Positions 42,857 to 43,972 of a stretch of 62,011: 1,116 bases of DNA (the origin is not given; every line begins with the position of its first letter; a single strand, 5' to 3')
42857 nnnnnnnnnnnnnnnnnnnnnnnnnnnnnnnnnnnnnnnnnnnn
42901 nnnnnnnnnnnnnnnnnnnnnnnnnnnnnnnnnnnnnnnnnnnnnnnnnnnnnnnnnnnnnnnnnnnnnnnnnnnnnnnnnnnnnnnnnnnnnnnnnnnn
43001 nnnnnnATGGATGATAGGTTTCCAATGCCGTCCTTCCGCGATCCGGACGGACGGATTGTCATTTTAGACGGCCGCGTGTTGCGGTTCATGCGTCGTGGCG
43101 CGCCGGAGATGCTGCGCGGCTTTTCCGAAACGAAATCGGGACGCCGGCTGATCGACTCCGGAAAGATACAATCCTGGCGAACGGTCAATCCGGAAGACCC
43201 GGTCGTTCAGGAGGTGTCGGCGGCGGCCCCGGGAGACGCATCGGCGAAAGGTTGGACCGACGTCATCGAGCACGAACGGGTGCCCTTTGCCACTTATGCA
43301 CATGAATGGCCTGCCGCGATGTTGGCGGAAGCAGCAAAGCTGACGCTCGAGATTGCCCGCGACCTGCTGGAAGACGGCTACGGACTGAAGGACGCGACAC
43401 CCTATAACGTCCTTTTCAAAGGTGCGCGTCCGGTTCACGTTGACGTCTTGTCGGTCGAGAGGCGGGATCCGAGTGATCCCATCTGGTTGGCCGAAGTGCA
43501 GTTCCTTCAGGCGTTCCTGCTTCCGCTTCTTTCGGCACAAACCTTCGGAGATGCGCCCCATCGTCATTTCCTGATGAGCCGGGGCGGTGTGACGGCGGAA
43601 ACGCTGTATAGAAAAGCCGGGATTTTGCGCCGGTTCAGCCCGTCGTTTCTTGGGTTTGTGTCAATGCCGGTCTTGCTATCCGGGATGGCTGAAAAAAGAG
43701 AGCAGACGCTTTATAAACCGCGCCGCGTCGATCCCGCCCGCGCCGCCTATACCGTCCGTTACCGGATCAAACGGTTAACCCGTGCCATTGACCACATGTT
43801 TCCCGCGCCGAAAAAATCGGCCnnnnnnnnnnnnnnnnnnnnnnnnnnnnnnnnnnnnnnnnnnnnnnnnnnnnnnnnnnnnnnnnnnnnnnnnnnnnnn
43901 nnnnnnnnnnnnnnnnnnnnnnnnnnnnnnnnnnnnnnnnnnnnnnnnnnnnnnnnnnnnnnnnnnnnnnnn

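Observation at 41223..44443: Islet cargo: LtaS/EptA-like membrane transferase, coupled 64-aa membrane peptide and two-domain SAM methyltransferase; candidate lysogenic-conversion-type envelope modification module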

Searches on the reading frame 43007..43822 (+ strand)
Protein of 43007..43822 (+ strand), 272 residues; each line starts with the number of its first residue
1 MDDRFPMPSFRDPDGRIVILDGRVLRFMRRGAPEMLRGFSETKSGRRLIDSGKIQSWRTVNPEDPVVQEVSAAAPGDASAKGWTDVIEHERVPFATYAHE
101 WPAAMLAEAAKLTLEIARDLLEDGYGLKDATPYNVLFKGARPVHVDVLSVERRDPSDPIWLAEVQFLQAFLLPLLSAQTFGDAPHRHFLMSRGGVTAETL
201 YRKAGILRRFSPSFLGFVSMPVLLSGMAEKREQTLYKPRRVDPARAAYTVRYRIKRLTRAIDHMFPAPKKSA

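Call 33: search_solved_structures(query=A2, max_evalue=10, show_alignments=3)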
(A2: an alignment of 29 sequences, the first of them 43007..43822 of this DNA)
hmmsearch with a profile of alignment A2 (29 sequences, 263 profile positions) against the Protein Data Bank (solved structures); distinct sequences matched with E-value up to 10: 1.
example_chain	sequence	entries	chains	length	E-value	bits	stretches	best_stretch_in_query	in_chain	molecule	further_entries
36qu_G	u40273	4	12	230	0.88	12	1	10-124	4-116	V-type proton ATPase subunit E1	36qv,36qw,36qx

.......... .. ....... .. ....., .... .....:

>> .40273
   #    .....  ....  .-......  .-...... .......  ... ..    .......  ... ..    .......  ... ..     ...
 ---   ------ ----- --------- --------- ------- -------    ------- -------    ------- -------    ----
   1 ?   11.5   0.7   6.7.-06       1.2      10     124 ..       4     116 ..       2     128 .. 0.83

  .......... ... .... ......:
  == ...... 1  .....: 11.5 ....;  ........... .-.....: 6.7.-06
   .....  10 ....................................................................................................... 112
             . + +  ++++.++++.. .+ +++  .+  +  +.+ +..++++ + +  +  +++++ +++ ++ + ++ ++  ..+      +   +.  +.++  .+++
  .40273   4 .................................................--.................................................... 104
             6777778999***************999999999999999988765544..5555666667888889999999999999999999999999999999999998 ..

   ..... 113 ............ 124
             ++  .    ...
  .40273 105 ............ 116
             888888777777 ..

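Call 34: search_protein_families(library=pfam, alignment_id=A2, max_evalue=1)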
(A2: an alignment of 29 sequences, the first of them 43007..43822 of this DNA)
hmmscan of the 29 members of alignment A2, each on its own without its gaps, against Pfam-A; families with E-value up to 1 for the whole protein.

A. member 1, window:43007-43822:+ (272 aa): 0 families

B. families by the number of members that match (of 29 scanned): 5 families
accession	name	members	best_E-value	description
PF00552.27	IN_DBD_C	1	0.04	Integrase DNA binding domain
PF24416.1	DUF7548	1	0.046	Family of unknown function (DUF7548)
PF12523.13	DUF3725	1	0.14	Protein of unknown function (DUF3725)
PF07542.16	ATP12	1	0.16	ATP12 chaperone protein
PF19974.5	TCAD9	1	0.29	Ternary complex associated domain 9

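Call 43: predict_structure(alignment_id=A2)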
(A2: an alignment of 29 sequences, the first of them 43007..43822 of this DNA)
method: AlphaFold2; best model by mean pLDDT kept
length: 272 residues; sequences in the alignment: 29
mean_pLDDT: 85.6   pTM: 0.85
mean pLDDT of the five models: 85.6, 84.4, 84.0, 84.0, 82.2
residues with pLDDT >= 90: 151; 70-90: 80; 50-70: 34; < 50: 7
segments of 3 or more residues with pLDDT < 50: 78-80, 231-233
pLDDT, mean of each block of 10 residues (from residue 1): 61 72 85 88 96 93 83 60 79 80 95 97 93 90 91 93 93 95 88 89 93 92 75 63 95 96 83 50
secondary structure, 60 per line:
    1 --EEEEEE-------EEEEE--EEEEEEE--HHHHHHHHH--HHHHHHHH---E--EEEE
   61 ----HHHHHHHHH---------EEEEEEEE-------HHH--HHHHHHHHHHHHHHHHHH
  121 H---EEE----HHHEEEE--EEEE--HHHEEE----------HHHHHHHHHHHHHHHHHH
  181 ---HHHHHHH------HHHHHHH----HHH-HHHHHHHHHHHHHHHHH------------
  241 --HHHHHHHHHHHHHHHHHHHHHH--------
elements in order: E3-8 E16-20 E23-29 H32-40 H43-50 E57-60 H65-73 E83-90 H103-121 E125-127 E135-138 E141-144 E150-152 H163-180 H184-190 H197-203 H212-228 H243-264

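Call 45: fold_search(model_id=the predicted structure, library=pdb)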
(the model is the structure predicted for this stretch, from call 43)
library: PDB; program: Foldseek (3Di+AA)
matches with E <= 10: 1993; with E <= 0.001: 84
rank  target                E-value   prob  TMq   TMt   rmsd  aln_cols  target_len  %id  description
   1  6gla_A                1.5e-04  1.00  0.39  0.38  11.1       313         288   12  Crystal structure of JAK3 in complex with Compound 11 (FM481) (released 2018-06-27)
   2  4e4l_E                1.8e-04  1.00  0.40  0.39   9.8       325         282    8  JAK1 kinase (JH1 domain) in complex with compound 30 (released 2012-05-30)
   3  6gl9_A                1.8e-04  1.00  0.38  0.36  11.6       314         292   13  Crystal structure of JAK3 in complex with Compound 10 (FM475) (released 2018-06-27)
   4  6gla_B                1.9e-04  1.00  0.39  0.38  11.2       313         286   12  Crystal structure of JAK3 in complex with Compound 11 (FM481) (released 2018-06-27)
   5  4v0g_A                2.5e-04  1.00  0.38  0.38  11.0       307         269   14  JAK3 in complex with a covalent EGFR inhibitor (released 2016-01-13)
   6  4ehz_A                2.6e-04  1.00  0.38  0.36  10.1       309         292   10  The Jak1 kinase domain in complex with inhibitor (released 2012-07-04)
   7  4zim_A                2.8e-04  1.00  0.39  0.38  10.7       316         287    8  CRYSTAL STRUCTURE OF JANUS KINASE 2 IN COMPLEX WITH A 9H-CARBAZOLE-1-CARBOXAMIDE INHIBITOR (released 2015-06-03)
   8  6x8g                  3.1e-04  1.00  0.42  0.41  12.3       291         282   12  Crystal structure of TYK2 with Compound 22 (released 2020-11-25)
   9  3mfr                  3.1e-04  0.99  0.35  0.32  16.8       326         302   10  CASK-4M CaM Kinase Domain, native (released 2010-04-28)
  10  6aak_B                3.3e-04  1.00  0.39  0.38  11.8       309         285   13  Crystal structure of JAK3 in complex with peficitinib (released 2018-08-15)
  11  7mxj                  3.3e-04  1.00  0.40  0.39   9.1       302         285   10  Crystal structure of the S/T protein kinase PknG from Corynebacterium glutamicum (residues 130-433) in complex with AMP- (released 2021-10-13)
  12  3sxs                  3.6e-04  1.00  0.41  0.42  10.3       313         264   10  Crystal structure of BMX non-receptor tyrosine kinase complexed with PP2 (released 2011-09-21)
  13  3en4_B                3.6e-04  1.00  0.35  0.36  13.5       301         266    9  Targeted polypharmacology: crystal structure of the c-Src kinase domain in complex with PP121, a multitargeted kinase  (released 2008-10-14)
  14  3mfs                  3.9e-04  0.98  0.30  0.27  17.5       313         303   10  CASK-4M CaM Kinase Domain, AMPPNP (released 2010-04-28)
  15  6bl8_A                4.1e-04  1.00  0.41  0.41   8.9       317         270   11  Predicting the Conformational Variability of Abl Tyrosine Kinase Using Molecular Dynamics Simulations and Markov State (released 2018-03-07)
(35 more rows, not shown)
